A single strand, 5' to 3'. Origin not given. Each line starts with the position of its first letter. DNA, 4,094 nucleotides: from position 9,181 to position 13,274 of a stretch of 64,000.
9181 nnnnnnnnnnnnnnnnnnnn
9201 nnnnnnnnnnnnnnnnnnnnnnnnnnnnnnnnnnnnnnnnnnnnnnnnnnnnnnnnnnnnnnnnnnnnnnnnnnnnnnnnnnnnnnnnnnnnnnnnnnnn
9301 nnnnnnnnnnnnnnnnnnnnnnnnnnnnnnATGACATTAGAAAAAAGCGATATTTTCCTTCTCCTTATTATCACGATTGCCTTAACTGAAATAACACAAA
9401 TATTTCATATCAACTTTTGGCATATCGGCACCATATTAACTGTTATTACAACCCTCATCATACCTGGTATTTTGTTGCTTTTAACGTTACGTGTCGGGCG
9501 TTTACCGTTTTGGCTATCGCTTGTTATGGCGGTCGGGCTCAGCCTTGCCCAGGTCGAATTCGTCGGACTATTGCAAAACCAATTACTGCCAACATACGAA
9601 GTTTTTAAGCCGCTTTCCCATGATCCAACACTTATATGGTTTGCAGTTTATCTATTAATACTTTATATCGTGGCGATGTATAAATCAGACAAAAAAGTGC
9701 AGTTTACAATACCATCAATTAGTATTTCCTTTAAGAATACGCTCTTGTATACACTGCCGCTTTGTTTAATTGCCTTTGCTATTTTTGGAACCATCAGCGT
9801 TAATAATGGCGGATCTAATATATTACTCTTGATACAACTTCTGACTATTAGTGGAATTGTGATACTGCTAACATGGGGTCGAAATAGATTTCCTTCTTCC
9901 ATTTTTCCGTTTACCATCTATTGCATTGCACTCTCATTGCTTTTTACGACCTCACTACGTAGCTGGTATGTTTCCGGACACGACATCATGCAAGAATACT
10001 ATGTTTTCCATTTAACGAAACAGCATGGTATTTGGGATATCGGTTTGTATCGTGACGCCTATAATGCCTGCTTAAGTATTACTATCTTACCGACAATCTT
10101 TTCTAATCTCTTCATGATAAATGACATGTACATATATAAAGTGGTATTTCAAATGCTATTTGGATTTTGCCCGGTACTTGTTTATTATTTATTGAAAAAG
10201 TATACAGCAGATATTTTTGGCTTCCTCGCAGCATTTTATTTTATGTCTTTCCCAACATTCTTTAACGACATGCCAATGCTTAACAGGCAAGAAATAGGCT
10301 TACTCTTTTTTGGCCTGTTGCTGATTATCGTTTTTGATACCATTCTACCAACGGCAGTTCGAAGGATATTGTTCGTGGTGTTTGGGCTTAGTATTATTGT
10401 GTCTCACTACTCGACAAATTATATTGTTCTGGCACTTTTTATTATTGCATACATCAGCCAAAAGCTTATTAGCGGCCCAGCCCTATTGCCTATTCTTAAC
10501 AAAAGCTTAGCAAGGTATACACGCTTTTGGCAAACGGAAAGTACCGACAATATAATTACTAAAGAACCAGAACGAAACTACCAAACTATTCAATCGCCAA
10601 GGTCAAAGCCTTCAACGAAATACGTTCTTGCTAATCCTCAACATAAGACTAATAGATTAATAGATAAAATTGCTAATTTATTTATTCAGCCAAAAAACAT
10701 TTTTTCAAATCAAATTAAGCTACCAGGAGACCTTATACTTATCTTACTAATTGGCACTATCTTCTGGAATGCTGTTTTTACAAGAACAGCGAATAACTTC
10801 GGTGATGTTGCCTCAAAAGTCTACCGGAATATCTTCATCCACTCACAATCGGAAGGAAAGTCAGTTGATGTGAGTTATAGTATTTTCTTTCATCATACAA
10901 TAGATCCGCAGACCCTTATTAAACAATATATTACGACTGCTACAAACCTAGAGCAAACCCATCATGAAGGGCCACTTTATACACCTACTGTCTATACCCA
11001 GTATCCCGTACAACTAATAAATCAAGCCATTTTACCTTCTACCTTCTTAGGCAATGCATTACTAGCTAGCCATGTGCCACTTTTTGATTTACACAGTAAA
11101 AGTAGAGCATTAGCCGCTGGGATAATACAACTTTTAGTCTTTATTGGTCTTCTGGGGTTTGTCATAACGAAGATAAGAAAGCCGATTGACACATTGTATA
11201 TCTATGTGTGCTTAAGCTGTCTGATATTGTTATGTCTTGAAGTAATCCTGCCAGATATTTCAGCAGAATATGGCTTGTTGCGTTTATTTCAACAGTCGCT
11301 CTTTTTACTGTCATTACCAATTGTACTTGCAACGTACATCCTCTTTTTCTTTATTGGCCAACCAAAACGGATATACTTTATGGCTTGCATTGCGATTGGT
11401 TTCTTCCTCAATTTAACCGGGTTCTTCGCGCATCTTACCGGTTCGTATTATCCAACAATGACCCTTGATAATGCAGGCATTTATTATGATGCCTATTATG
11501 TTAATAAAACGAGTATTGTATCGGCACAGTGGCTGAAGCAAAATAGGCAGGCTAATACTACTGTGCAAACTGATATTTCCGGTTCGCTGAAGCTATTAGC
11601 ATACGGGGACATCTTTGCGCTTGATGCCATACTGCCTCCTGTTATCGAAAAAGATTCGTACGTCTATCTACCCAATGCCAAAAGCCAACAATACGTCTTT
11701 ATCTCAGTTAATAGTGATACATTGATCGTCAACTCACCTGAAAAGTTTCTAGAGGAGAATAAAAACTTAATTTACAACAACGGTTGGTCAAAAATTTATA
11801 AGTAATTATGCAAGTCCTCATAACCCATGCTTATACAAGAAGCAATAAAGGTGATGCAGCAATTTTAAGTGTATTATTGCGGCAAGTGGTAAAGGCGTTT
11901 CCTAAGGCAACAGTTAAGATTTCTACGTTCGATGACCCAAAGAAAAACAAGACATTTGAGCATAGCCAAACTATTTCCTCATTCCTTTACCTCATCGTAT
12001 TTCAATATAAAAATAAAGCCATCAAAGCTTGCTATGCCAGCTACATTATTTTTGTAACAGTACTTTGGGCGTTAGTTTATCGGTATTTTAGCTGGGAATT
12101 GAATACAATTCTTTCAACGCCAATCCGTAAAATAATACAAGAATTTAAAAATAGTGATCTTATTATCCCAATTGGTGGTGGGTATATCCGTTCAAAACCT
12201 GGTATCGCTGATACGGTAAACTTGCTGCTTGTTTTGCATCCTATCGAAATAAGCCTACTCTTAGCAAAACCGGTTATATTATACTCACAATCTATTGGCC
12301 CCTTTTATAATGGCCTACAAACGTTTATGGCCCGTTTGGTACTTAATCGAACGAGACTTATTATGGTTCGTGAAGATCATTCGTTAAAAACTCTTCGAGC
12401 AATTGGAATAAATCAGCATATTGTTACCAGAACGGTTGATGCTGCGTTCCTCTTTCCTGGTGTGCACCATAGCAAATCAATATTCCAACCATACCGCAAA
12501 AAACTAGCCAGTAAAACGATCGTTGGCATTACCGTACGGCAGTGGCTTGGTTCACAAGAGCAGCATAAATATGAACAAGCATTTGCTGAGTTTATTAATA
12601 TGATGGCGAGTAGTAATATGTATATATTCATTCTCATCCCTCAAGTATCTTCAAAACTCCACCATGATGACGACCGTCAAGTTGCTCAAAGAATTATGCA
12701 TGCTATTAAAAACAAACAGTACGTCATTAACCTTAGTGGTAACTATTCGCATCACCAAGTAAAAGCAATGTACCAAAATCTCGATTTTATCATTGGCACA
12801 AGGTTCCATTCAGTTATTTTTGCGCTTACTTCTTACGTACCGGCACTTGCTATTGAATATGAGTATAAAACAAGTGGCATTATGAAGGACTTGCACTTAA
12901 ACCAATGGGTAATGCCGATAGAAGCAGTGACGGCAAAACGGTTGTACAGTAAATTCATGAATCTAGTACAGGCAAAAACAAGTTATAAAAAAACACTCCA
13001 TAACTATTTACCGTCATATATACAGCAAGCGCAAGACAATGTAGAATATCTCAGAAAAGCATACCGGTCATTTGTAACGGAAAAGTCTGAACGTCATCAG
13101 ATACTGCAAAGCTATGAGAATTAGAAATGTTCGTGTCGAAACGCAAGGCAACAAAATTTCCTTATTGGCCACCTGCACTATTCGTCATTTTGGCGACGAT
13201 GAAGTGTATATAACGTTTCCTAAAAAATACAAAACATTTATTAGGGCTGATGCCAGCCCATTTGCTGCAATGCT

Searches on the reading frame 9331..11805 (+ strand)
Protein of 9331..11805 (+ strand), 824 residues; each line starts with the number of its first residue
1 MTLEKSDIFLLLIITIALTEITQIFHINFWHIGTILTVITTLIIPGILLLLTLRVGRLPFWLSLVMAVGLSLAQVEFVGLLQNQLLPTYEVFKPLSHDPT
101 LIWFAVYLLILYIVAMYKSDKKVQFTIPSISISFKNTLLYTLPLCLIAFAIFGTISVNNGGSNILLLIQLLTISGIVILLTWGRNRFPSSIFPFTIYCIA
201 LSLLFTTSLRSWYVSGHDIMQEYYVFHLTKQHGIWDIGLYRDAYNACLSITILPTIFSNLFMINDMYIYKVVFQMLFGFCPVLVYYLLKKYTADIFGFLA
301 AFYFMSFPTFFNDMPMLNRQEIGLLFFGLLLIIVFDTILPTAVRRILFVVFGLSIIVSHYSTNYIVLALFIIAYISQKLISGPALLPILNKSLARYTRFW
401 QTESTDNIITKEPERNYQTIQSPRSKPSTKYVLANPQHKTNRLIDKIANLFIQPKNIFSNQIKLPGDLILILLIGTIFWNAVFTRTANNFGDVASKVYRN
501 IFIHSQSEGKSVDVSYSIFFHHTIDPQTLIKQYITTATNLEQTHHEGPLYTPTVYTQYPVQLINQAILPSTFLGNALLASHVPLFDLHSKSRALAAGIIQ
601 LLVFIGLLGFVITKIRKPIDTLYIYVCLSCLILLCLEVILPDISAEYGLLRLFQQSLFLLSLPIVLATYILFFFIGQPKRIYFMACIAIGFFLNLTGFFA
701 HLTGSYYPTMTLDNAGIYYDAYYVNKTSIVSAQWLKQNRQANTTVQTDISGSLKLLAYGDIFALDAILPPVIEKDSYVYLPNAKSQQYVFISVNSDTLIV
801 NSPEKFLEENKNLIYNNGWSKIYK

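Call 61: search_protein_families(library=pfam, proteins=[window:9331-11805:+], max_evalue=0.0001)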
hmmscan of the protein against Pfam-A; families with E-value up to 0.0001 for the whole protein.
window:9331-11805:+ (824 aa): 1 family
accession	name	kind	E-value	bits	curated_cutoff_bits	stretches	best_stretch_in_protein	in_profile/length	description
PF09971.14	DUF2206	-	2.4e-15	56.7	35.6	1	598-823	123-368/368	Predicted membrane protein (DUF2206)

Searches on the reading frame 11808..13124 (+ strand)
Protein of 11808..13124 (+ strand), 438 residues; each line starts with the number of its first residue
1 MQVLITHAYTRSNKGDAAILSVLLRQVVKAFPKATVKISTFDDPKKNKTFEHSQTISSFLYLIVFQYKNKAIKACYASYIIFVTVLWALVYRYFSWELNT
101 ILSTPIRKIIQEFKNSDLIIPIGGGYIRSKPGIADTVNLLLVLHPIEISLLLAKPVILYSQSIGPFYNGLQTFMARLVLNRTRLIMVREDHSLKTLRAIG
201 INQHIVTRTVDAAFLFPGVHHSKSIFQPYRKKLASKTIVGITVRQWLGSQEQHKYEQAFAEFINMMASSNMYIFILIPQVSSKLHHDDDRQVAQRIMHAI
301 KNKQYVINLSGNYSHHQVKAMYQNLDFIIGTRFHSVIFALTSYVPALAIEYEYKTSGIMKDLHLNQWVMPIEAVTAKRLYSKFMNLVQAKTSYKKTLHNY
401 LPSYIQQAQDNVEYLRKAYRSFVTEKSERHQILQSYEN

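Call 61: search_protein_families(library=pfam, proteins=[window:11808-13124:+], max_evalue=0.0001)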
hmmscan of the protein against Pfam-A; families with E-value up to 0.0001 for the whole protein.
window:11808-13124:+ (438 aa): 1 family
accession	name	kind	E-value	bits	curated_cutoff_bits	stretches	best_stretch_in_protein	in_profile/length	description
PF04230.19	PS_pyruv_trans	-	4.7e-35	122.3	25.3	1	13-352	1-279/280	Polysaccharide pyruvyl transferase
